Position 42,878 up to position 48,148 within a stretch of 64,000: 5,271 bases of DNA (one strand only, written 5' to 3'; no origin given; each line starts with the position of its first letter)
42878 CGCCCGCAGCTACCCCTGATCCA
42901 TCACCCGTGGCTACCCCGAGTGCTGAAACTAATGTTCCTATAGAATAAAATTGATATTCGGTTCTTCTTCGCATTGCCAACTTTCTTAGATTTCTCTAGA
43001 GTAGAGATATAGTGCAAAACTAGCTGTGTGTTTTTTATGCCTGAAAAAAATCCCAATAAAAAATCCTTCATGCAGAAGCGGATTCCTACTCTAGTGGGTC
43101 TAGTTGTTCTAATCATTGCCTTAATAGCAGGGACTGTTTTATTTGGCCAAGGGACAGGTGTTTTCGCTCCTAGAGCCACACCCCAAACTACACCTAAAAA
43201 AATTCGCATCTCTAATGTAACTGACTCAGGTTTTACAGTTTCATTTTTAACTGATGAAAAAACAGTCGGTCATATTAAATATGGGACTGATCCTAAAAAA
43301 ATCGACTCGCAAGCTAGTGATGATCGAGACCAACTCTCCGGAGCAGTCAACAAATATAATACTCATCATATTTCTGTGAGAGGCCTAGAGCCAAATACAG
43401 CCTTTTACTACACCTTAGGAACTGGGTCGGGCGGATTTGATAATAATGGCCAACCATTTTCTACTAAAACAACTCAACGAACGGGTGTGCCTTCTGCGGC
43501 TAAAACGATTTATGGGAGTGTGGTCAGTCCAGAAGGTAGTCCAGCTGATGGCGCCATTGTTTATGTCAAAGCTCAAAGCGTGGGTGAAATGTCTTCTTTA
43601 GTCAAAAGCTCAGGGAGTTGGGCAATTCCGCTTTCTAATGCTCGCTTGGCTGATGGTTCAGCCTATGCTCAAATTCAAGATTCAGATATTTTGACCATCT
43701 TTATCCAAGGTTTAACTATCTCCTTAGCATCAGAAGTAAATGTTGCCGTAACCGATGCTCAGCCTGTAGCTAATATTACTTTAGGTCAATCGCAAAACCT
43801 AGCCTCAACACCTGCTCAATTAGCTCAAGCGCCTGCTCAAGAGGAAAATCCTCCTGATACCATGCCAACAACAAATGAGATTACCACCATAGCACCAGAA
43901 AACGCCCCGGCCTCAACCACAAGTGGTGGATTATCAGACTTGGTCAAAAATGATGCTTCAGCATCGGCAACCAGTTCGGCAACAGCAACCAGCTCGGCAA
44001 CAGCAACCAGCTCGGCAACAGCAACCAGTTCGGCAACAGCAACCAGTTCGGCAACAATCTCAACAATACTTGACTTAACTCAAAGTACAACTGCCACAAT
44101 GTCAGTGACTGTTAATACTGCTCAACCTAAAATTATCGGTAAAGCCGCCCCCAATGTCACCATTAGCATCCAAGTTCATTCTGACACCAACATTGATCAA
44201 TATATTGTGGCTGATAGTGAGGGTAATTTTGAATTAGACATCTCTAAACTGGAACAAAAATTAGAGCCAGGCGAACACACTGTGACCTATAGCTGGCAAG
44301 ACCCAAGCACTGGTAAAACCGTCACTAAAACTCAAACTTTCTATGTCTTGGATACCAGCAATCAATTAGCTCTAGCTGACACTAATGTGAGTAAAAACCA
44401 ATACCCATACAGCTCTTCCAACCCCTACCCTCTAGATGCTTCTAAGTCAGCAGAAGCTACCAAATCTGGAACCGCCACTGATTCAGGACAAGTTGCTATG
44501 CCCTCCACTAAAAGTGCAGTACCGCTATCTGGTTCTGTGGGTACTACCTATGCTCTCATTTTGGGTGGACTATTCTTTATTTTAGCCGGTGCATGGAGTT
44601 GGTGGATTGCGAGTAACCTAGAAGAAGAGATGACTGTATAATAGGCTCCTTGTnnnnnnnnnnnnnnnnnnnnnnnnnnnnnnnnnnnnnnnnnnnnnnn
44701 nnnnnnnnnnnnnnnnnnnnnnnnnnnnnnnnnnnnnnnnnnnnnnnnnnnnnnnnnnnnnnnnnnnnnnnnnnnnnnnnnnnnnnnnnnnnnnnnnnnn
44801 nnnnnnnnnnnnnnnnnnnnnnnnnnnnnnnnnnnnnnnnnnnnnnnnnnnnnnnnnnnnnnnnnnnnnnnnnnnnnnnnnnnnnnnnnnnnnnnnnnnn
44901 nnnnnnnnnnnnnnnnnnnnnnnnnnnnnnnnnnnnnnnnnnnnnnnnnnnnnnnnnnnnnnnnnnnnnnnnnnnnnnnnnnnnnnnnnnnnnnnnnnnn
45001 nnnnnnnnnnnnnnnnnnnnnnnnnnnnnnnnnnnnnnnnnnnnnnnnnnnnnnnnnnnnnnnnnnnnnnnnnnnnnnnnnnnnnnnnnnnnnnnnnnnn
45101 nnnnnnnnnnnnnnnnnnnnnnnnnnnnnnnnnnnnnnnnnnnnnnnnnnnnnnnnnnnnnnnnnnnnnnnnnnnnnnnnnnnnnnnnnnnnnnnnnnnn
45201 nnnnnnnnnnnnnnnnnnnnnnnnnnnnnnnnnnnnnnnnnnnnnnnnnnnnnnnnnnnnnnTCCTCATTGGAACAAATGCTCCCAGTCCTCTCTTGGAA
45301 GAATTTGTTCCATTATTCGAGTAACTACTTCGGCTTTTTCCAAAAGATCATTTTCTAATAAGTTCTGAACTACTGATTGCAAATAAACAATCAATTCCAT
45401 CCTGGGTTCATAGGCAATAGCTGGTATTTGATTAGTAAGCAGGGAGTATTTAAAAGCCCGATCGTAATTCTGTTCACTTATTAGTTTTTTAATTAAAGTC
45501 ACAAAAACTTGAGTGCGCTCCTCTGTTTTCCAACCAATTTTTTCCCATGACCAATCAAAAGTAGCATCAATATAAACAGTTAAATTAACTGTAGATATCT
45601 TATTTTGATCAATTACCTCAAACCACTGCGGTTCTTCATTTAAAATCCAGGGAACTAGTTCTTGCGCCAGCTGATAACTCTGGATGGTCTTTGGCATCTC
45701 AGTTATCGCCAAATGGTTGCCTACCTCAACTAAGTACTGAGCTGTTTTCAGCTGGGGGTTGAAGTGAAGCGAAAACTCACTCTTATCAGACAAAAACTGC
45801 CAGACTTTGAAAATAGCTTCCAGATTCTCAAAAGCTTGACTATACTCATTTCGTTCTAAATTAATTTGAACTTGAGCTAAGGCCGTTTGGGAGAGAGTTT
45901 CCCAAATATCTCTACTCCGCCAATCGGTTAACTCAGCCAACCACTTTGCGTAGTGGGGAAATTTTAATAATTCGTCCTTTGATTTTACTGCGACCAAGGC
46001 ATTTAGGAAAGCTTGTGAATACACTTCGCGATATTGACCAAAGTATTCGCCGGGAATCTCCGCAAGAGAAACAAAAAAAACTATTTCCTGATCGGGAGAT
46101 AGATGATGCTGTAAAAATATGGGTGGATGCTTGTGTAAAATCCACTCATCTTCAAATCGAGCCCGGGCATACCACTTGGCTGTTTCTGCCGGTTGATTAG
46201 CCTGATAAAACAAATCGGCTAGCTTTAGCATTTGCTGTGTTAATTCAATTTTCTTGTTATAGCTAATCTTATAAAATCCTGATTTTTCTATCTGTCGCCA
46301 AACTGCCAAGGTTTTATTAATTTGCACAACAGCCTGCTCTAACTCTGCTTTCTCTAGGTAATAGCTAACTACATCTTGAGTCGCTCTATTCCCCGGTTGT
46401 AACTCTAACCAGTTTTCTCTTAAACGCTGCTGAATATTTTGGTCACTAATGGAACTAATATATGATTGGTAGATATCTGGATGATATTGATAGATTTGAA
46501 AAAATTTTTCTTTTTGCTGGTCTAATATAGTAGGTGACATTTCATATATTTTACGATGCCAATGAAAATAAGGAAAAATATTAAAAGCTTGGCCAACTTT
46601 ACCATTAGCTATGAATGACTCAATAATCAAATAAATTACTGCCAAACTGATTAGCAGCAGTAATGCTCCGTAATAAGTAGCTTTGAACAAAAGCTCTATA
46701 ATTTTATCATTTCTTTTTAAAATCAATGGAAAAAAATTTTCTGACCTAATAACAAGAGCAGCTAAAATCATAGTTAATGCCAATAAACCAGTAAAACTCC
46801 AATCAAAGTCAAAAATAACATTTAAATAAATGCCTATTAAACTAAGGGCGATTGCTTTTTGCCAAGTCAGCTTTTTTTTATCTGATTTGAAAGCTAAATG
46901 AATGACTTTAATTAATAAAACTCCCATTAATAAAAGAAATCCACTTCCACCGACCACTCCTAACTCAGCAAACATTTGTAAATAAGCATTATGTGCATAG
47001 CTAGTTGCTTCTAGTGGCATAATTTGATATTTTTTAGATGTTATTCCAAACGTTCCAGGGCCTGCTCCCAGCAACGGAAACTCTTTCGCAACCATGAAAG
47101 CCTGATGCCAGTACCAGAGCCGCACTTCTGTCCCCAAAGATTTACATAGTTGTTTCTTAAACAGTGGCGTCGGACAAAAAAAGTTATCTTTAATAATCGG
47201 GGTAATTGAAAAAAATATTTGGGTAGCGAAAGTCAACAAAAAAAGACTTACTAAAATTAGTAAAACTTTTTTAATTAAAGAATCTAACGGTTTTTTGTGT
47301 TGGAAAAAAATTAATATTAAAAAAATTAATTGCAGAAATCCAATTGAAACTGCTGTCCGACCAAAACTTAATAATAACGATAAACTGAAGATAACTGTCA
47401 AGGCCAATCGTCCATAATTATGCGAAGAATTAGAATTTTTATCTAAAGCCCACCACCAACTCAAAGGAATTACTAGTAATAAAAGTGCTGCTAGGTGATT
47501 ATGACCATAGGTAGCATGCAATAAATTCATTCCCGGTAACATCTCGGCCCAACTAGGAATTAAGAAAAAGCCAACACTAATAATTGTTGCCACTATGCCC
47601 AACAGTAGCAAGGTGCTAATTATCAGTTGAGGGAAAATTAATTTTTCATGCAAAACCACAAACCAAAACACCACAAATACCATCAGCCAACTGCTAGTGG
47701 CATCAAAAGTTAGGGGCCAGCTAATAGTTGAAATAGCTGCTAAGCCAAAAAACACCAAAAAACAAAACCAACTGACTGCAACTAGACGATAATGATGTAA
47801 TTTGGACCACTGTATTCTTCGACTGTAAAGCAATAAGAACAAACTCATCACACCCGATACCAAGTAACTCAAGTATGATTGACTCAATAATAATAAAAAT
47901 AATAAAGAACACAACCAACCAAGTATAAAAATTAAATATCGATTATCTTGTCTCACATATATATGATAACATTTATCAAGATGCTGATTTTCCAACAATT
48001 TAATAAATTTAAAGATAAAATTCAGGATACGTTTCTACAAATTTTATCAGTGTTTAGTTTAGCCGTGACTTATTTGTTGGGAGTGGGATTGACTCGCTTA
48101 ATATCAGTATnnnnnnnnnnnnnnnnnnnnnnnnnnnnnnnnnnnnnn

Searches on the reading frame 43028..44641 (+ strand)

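Call 63: search_protein_families(library=pfam, proteins=[window:43028-44641:+], max_evalue=0.001)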
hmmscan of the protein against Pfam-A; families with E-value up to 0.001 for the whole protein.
window:43028-44641:+ (537 aa): 1 family
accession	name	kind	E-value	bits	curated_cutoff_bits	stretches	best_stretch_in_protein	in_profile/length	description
PF16656.11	Pur_ac_phosph_N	-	5.5e-09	36.9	30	1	56-147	1-92/93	Purple acid Phosphatase, N-terminal domain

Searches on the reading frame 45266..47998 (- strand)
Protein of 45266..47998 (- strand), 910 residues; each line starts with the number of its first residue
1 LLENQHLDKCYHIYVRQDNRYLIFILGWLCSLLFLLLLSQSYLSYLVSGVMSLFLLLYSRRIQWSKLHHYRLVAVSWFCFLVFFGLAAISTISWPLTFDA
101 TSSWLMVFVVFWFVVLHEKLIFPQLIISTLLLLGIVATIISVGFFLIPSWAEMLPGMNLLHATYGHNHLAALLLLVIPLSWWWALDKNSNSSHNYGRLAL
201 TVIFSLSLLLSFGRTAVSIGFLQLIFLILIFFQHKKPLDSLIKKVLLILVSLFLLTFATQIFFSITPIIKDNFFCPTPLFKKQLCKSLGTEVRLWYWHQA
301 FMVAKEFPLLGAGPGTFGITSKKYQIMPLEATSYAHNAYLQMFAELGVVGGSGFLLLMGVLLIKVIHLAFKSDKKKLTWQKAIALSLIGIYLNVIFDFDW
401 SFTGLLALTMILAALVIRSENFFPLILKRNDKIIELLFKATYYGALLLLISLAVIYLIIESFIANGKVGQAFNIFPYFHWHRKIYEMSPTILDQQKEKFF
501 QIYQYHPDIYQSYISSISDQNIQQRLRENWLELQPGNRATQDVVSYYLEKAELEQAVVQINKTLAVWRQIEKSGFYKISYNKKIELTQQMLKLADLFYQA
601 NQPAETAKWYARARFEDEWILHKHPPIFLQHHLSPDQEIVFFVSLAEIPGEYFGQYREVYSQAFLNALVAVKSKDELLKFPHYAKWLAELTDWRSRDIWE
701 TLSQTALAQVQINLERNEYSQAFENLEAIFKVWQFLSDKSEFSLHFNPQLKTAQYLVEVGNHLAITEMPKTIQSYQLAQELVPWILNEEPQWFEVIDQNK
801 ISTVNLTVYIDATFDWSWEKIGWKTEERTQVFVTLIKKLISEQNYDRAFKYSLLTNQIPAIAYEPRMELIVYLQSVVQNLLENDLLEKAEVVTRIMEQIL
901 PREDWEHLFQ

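Call 63: search_protein_families(library=pfam, proteins=[window:45266-47998:-], max_evalue=0.001)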
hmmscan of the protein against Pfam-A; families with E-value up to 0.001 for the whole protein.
window:45266-47998:- (910 aa): 1 family
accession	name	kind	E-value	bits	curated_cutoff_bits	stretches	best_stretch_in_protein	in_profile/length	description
PF04932.20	Wzy_C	-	1.5e-14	54.5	31.7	1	200-355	2-149/149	O-Antigen ligase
